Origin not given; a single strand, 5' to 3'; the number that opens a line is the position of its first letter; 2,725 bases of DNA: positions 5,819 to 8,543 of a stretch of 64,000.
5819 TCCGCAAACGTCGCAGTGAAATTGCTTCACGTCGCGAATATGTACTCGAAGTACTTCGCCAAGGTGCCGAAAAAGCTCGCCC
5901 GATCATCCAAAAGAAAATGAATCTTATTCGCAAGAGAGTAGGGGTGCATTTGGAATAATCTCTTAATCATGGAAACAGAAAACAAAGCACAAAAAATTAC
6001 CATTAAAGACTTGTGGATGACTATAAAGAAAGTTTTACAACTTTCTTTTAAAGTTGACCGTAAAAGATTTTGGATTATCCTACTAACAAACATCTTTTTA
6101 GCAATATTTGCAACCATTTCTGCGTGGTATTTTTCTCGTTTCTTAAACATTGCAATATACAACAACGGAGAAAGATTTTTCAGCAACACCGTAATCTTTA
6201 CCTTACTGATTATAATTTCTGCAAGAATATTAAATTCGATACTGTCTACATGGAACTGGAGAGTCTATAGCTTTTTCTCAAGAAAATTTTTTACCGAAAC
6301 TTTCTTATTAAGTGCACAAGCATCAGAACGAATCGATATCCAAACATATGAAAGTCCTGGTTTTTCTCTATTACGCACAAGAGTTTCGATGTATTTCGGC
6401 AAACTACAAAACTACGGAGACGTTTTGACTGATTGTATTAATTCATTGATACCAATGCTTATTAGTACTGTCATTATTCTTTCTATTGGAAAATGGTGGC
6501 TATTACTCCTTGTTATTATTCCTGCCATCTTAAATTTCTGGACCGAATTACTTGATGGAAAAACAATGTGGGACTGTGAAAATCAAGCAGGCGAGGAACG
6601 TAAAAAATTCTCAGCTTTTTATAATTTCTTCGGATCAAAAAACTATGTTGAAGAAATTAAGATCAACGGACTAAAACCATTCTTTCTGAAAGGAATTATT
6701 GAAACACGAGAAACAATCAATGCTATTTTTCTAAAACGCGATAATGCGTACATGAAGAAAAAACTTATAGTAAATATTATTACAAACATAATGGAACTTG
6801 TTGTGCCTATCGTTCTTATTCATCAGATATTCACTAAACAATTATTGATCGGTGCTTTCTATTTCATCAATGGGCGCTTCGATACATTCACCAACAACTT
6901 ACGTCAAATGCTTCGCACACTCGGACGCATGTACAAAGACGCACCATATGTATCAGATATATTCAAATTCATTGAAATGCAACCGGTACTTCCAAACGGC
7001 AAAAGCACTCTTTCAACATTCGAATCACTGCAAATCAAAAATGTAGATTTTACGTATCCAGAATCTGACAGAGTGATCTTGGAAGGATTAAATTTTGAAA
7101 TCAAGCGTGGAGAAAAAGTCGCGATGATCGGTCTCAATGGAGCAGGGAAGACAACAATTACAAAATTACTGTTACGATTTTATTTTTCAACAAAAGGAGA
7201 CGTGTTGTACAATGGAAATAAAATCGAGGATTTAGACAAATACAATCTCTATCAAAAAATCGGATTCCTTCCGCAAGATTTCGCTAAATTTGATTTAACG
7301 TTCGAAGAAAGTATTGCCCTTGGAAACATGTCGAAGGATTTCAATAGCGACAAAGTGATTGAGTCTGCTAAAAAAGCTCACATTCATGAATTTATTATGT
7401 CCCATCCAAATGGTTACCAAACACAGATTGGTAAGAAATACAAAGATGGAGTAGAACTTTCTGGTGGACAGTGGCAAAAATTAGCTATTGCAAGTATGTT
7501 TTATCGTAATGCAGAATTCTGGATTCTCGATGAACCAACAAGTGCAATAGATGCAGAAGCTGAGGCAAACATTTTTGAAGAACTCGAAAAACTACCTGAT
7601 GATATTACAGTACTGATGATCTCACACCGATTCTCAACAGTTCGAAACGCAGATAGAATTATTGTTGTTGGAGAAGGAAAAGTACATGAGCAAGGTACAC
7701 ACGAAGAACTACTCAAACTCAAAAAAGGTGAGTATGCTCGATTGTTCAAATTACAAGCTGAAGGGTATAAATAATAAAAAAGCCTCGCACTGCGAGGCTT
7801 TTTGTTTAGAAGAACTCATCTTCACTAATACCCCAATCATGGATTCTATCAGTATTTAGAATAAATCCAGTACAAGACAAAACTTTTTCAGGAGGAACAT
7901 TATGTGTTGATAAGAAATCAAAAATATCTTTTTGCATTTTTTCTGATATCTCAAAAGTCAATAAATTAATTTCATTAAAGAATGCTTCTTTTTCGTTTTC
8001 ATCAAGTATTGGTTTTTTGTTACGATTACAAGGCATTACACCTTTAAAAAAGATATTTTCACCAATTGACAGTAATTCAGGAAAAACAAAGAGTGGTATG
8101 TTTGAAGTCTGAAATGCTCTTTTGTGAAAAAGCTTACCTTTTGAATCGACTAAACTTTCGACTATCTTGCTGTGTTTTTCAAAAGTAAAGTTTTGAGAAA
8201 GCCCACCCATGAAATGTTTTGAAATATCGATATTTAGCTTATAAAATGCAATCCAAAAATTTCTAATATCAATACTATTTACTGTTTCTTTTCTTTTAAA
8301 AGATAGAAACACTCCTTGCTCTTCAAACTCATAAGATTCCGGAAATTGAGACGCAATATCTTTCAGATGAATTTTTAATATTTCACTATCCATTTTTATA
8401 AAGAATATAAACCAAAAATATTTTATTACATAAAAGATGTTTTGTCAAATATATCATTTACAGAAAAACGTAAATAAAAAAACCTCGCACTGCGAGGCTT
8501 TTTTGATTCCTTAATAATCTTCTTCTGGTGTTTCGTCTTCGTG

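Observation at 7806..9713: AT-rich island of three tandem paralogous small proteins with duplicated terminators (immunity-protein-like array?)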

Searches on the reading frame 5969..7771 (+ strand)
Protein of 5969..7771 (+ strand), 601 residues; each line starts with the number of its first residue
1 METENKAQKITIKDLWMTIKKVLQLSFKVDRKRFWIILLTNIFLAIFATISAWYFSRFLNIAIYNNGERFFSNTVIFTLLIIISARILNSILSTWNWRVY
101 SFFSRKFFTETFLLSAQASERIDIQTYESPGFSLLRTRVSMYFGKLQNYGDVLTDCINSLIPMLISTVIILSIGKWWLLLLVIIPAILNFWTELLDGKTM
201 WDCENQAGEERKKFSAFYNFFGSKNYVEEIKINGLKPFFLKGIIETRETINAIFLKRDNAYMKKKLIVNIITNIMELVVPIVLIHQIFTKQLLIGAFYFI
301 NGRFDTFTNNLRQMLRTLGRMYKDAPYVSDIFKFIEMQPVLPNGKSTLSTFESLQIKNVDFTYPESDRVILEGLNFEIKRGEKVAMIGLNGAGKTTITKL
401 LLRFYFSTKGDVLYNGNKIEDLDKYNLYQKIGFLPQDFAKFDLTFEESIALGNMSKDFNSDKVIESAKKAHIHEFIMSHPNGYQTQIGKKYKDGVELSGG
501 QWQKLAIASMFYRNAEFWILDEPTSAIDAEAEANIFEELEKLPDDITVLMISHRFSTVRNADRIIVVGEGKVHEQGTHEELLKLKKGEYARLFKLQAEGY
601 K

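Call 60: search_protein_families(library=pfam, proteins=[window:5969-7771:+], max_evalue=0.1)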
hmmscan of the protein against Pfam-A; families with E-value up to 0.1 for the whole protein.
window:5969-7771:+ (601 aa): 5 families
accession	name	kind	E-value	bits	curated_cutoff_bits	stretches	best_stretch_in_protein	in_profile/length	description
PF00005.33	ABC_tran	-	2e-26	93.7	25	1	371-525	1-137/137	ABC transporter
PF02463.25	SMC_N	-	2.7e-08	33.9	40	1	384-567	27-211/220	RecF/RecN/SMC N terminal domain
PF13304.12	AAA_21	-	5.3e-06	27.2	27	1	497-553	238-298/304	AAA domain, putative AbiEii toxin, Type IV TA system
PF20720.3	nSTAND3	-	0.0087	16.2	27.2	1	384-426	20-61/155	Novel STAND NTPase 3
PF02223.23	Thymidylate_kin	-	0.029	14.5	27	0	388-404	3-19/185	Thymidylate kinase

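Call 69: search_protein_families(library=ncbifam, proteins=[window:5969-7771:+], max_evalue=1)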
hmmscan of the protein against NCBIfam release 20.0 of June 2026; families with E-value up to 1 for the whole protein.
window:5969-7771:+ (601 aa): 191 families (the best 25 are shown)
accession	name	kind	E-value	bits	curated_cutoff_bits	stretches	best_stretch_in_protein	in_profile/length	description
TIGR02203.1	MsbA_lipidA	equivalog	5.4e-72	243.1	602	1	260-597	237-570/572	lipid A export permease/ATP-binding protein MsbA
TIGR02204.1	MsbA_rel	hypoth_equivalog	5.1e-67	226.8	780.4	1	352-596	336-575/576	ABC transporter, permease/ATP-binding protein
TIGR00958.1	3a01208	subfamily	1.4e-65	221.9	874.6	1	249-592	372-710/711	antigen peptide transporter 2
NF045513.1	HepA_fam_ABC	equivalog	4.6e-64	216.9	725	1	273-596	294-609/610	heterocyst formation ABC transporter subunit HepA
TIGR03375.1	type_I_sec_LssB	subfamily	3.3e-63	214.1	693.1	1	164-585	276-692/696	type I secretion system permease/ATPase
TIGR03796.1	NHLM_micro_ABC1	equivalog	1e-62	212.4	853.3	1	149-593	267-709/710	NHLP family bacteriocin export ABC transporter peptidase/permease/ATPase subunit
NF008381.0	PRK11176.1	equivalog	1.6e-61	208.4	867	1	290-597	277-580/582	lipid A ABC transporter ATP-binding protein/permease MsbA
TIGR01846.1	type_I_sec_HlyB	subfamily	2.5e-61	207.8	725.55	1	353-598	455-694/694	type I secretion system permease/ATPase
NF052233.1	CphA_assoc_ABC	equivalog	9.9e-57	192.8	880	1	268-598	420-745/766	cyanophycin metabolism-associated ABC transporter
NF010178.0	PRK13657.1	equivalog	3.5e-55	187.6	733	1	291-596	269-570/588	glucan ABC transporter ATP-binding protein/ permease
TIGR01842.1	type_I_sec_PrtD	subfamily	1.1e-54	185.9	510.15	1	353-583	316-542/544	type I secretion system permease/ATPase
TIGR03797.1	NHLM_micro_ABC2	equivalog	4.4e-54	184.1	709.4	1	227-596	324-685/686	NHLP bacteriocin export ABC transporter permease/ATPase subunit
TIGR02857.1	CydD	equivalog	5.8e-53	180.6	435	1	327-567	293-529/529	thiol reductant ABC exporter subunit CydD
NF008364.0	PRK11160.1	equivalog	1.8e-50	172.1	630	1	340-593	325-572/575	heme ABC transporter ATP-binding protein/permease CydC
TIGR01192.1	chvA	subfamily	1.5e-48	165.9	585.4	1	342-594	322-568/585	glucan export ABC transporter ATP-binding protein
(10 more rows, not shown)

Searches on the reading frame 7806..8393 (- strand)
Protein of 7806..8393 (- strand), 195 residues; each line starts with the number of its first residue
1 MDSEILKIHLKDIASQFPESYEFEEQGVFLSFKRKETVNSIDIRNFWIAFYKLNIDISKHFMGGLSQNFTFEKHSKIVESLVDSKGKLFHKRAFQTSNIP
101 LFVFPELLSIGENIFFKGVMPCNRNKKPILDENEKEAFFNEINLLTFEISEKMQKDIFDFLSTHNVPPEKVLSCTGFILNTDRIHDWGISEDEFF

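Call 5: search_protein_families(library=pfam, proteins=[window:7806-8393:-], max_evalue=10)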
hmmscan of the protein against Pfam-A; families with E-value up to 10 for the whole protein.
window:7806-8393:- (195 aa): 2 families
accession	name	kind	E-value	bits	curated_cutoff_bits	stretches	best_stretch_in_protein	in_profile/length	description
PF14513.12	DAG_kinase_N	-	0.18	12.5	23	1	22-87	30-93/151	Diacylglycerol kinase N-terminus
PF13306.12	LRR_5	-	0.91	9.9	27.7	2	36-116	43-121/127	BspA type Leucine rich repeat region (6 copies)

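Call 6: search_protein_families(library=padloc, proteins=[window:7806-8393:-], max_evalue=10)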
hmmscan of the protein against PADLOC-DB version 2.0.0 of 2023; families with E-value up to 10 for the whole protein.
window:7806-8393:- (195 aa): 0 families

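Call 10: find_homologous_proteins(query=window:7806-8393:-, max_evalue=0.01)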
Query window:7806-8393:- (195 aa): 1 proteins with E <= 0.01 among 45 candidates.
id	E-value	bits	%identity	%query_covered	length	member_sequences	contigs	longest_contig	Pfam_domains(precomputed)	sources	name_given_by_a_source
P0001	1.1e-124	432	100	100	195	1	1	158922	-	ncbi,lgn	ncbi:MAG: hypothetical protein WCO58_01055 [bacterium]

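Call 45: search_solved_structures(query=A2, max_evalue=10)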
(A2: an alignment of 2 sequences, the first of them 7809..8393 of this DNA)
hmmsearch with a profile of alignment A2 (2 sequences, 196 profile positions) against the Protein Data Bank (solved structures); distinct sequences matched with E-value up to 10: 1.
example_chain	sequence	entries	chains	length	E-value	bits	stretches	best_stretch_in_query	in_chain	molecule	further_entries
5w87_A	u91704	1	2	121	0.28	14.2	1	21-63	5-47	Probable E3 ubiquitin-protein ligase HERC6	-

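Call 48: search_protein_representatives(protein=window:7809-8393:-)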
Query: 195 residues. Proteins with E-value up to 0.001 (for the whole library): 3; up to 1e-10: 3; up to 1e-30: 2. The best 3 are listed.
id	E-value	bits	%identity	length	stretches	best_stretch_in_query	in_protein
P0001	3.5e-125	431.6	100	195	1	1-195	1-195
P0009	2.7e-45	171.1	46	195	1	1-194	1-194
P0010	1.2e-24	103.7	36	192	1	1-195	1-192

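Call 50: find_encoding_contigs(protein=P0010, flank=10000)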
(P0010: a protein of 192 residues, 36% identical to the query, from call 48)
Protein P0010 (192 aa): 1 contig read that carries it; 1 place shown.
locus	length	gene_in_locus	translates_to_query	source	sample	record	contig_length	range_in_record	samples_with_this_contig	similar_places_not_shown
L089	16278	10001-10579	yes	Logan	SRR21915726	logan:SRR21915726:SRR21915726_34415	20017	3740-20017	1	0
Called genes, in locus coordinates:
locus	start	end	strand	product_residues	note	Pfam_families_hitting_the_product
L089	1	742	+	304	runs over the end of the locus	PF00188:CAP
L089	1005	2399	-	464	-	PF00749:tRNA-synt_1c, PF19269:Anticodon_2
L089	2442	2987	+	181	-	-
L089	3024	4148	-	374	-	PF03033:Glyco_transf_28, PF04101:Glyco_tran_28_C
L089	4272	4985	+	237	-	PF03118:RNA_pol_A_CTD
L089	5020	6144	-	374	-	PF01098:FTSW_RODA_SPOVE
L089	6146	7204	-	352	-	PF00953:Glycos_transf_4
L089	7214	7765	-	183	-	PF04079:SMC_ScpB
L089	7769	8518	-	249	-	PF02616:SMC_ScpA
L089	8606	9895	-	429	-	PF01336:tRNA_anti-codon, PF00152:tRNA-synt_2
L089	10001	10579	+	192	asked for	-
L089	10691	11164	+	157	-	-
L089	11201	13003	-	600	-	PF13304:AAA_21 (faint), PF00005:ABC_tran, PF02463:SMC_N (faint)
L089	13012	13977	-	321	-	PF00579:tRNA-synt_1b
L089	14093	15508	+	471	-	PF00772:DnaB, PF03796:DnaB_C, PF06745:ATPase, PF13481:AAA_25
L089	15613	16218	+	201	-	PF21176:RecR_HhH (weak), PF01751:Toprim (weak), PF13662:Toprim_4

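Call 60: search_protein_families(library=pfam, proteins=[P0010], max_evalue=0.1)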
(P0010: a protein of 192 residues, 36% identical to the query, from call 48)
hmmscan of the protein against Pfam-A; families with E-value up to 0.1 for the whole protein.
P0010 (192 aa): 0 families

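Call 61: predict_structure(alignment_id=A5)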
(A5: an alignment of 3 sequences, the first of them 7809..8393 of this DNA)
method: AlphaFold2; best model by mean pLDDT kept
length: 195 residues; sequences in the alignment: 3
mean_pLDDT: 45.1   pTM: 0.35
mean pLDDT of the five models: 45.1, 37.5, 36.6, 36.5, 35.2
residues with pLDDT >= 90: 0; 70-90: 0; 50-70: 70; < 50: 125
segments of 3 or more residues with pLDDT < 50: 1-7, 28-34, 36-117, 180-195
pLDDT, mean of each block of 10 residues (from residue 1): 45 53 47 43 41 39 37 42 37 31 41 47 50 62 56 60 52 52 32 26
secondary structure, 60 per line:
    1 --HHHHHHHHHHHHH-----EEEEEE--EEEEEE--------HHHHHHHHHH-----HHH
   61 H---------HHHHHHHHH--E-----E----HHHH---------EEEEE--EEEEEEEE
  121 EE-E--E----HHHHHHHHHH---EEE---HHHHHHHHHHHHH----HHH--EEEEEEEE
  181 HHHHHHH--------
elements in order: H3-15 E21-26 E29-34 H43-52 H58-61 H71-79 H93-96 E106-110 E113-122 H132-141 E145-147 H151-163 E173-180 H181-187

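Call 64: fold_search(model_id=the predicted structure, library=pdb)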
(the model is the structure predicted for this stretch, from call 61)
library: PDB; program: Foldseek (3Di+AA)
matches with E <= 10: 160; with E <= 0.001: 0
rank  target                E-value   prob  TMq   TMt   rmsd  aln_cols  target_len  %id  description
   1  6ceq_A                1.2e+00  0.03  0.12  0.18  15.1       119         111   13  The Aer2 Receptor from Vibrio cholerae is a Dual PAS-Heme Oxygen Sensor (released 2018-05-16)
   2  6fu4_D                1.3e+00  0.07  0.16  0.12   8.0       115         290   10  Ligand binding domain (LBD) of the p. aeruginosa histamine receptor TlpQ (released 2018-05-16)
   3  4hi4_A                1.7e+00  0.02  0.12  0.16  15.3       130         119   12  Crystal structure of the 5-coordinate ferric heme-binding PAS domain of Aer2 from P. aeruginosa (released 2013-01-09)
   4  9kp3_B                1.9e+00  0.08  0.15  0.11   6.4        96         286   10  Ligand binding domain of Pseudomonas Aeruginosa PAO1 chemoreceptor TlpQ in complex with MHF (released 2025-11-26)
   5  7c5z_A                2.0e+00  0.09  0.16  0.31   6.1        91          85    6  Crystal structure of spring viremia of carp virus phosphoprotein central domain (released 2020-08-05)
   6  6vu7_C                2.1e+00  0.11  0.22  0.27   5.5        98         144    8  Crystal structure of YbjN, a putative transcription regulator from E. coli (released 2020-03-11)
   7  5fr7_B                2.1e+00  0.08  0.21  0.27   6.7       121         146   12  Erwinia amylovora AmyR amylovoran repressor, a member of the YbjN protein family (released 2017-01-18)
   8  5frk_B                2.2e+00  0.08  0.22  0.28  10.2       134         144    7  SeMet crystal structure of Erwinia amylovora AmyR amylovoran repressor, a member of the YbjN protein family (released 2017-02-15)
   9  2p8t                  2.2e+00  0.04  0.19  0.20  11.3       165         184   12  Hypothetical protein PH0730 from Pyrococcus horikoshii OT3 (released 2007-04-24)
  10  3vol                  2.4e+00  0.02  0.13  0.16  16.5       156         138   12  X-ray Crystal Structure of PAS-HAMP Aer2 in the CN-bound Form (released 2012-05-23)
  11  1zvp_D                2.7e+00  0.11  0.19  0.26   4.3        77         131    6  Crystal Structure of a Protein of Unknown Function VC0802 from Vibrio cholerae, Possible Transport Protein (released 2005-07-19)
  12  8z9d_P                2.7e+00  0.02  0.12  0.12  15.6       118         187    8  cryo-EM structure of PSII-LHCII megacomplex from spinach (released 2024-11-13)
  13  3eq5_F                3.0e+00  0.10  0.22  0.35   8.5        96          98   12  Crystal structure of fragment 137 to 238 of the human Ski-like protein (released 2009-01-27)
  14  6vu7_D                3.0e+00  0.09  0.22  0.29   9.7       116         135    9  Crystal structure of YbjN, a putative transcription regulator from E. coli (released 2020-03-11)
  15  6fu4_C                3.0e+00  0.06  0.16  0.11   6.4        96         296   10  Ligand binding domain (LBD) of the p. aeruginosa histamine receptor TlpQ (released 2018-05-16)
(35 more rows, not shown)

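Call 68: search_protein_families(library=phrogs, proteins=[window:7809-8393:-, P0010, P0009, L089:2442-2984:+, L089:4272-4982:+], max_evalue=1)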
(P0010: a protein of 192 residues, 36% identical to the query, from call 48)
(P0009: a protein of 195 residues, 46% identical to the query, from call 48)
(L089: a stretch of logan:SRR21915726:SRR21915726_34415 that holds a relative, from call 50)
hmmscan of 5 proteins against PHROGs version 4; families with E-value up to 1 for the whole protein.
window:7809-8393:- (195 aa): 0 families

P0010 (192 aa): 2 families
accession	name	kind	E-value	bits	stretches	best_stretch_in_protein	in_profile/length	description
phrog_35972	-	unknown function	0.0094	17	1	78-166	84-174/178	-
phrog_29743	-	unknown function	0.24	12.7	1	77-134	63-118/159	-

P0009 (195 aa): 1 family
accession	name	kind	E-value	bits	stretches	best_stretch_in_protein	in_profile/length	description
phrog_19345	-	unknown function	0.018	16.7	1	20-128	27-128/142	-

L089:2442-2984:+ (181 aa): 2 families
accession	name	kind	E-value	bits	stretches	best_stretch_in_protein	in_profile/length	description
phrog_3831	-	unknown function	0.067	13.9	1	28-45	3-20/65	-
phrog_8115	-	unknown function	0.16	12.4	1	12-107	55-144/169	-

L089:4272-4982:+ (237 aa): 0 families

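Call 69: search_protein_families(library=ncbifam, proteins=[window:7809-8393:-, P0010, P0009, L089:2442-2984:+, L089:4272-4982:+], max_evalue=1)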
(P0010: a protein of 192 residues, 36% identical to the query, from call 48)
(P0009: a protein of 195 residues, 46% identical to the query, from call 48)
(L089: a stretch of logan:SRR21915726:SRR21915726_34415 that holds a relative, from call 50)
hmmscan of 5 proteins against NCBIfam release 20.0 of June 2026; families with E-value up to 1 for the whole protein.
window:7809-8393:- (195 aa): 0 families

P0010 (192 aa): 0 families

P0009 (195 aa): 0 families

L089:2442-2984:+ (181 aa): 1 family
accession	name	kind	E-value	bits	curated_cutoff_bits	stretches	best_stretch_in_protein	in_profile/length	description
NF001644.0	PRK00420.1-1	equivalog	0.11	12.6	176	1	126-166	35-78/119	hypothetical protein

L089:4272-4982:+ (237 aa): 9 families
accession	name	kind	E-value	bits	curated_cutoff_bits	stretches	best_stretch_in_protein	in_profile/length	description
NF003515.0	PRK05182.2-1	equivalog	2.7e-11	43.3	406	1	169-229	240-300/314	DNA-directed RNA polymerase subunit alpha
NF003516.0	PRK05182.2-2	equivalog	4.6e-10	39.2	353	1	166-228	235-295/315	DNA-directed RNA polymerase subunit alpha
NF003519.0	PRK05182.2-5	equivalog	6e-10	38.6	277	1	163-229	238-304/320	DNA-directed RNA polymerase subunit alpha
TIGR02027.1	rpoA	equivalog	6.1e-10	38.8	227.8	1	160-229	216-285/298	DNA-directed RNA polymerase subunit alpha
NF003518.0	PRK05182.2-4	equivalog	5.6e-09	35.6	523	1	169-228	238-297/312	DNA-directed RNA polymerase subunit alpha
NF003517.0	PRK05182.2-3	equivalog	7.7e-08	31.7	356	1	168-230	247-309/344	DNA-directed RNA polymerase subunit alpha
NF003513.0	PRK05182.1-2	equivalog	1.9e-07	30.3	302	1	169-231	245-307/338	DNA-directed RNA polymerase subunit alpha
NF003514.0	PRK05182.1-4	equivalog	4e-07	29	434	1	158-229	226-298/338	DNA-directed RNA polymerase subunit alpha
NF033442.0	BREX_PglW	equivalog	0.15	9.6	990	1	170-230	788-848/1391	BREX system serine/threonine kinase PglW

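Call 76: find_encoding_contigs(protein=P0001, flank=3000, max_places=10)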
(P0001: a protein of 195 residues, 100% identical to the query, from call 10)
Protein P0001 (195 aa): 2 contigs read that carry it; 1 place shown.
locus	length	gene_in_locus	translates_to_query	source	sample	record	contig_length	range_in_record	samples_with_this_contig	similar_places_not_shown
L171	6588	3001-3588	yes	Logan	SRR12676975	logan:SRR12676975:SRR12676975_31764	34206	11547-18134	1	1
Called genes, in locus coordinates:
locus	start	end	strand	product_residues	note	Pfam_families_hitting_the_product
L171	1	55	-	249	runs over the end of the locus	PF02616:SMC_ScpA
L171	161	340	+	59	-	-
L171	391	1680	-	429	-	PF01336:tRNA_anti-codon, PF00152:tRNA-synt_2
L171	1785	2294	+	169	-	-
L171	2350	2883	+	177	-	-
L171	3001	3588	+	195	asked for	-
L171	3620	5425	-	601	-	PF00005:ABC_tran, PF02463:SMC_N, PF13304:AAA_21 (faint)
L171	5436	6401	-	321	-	PF00579:tRNA-synt_1b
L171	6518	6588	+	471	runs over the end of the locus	PF00772:DnaB, PF03796:DnaB_C, PF06745:ATPase, PF13481:AAA_25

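Call 79: find_related_loci(query=A5, collection=viral_contigs, flank=5000)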
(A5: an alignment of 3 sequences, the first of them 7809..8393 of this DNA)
Query A5 (195 aa) in viral_contigs; peptide patterns used: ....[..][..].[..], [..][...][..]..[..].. (x = any residue, [..] = any of these).
178 stretches matched a pattern, but none encodes a relative of the query by tblastn (E <= 1e-3).
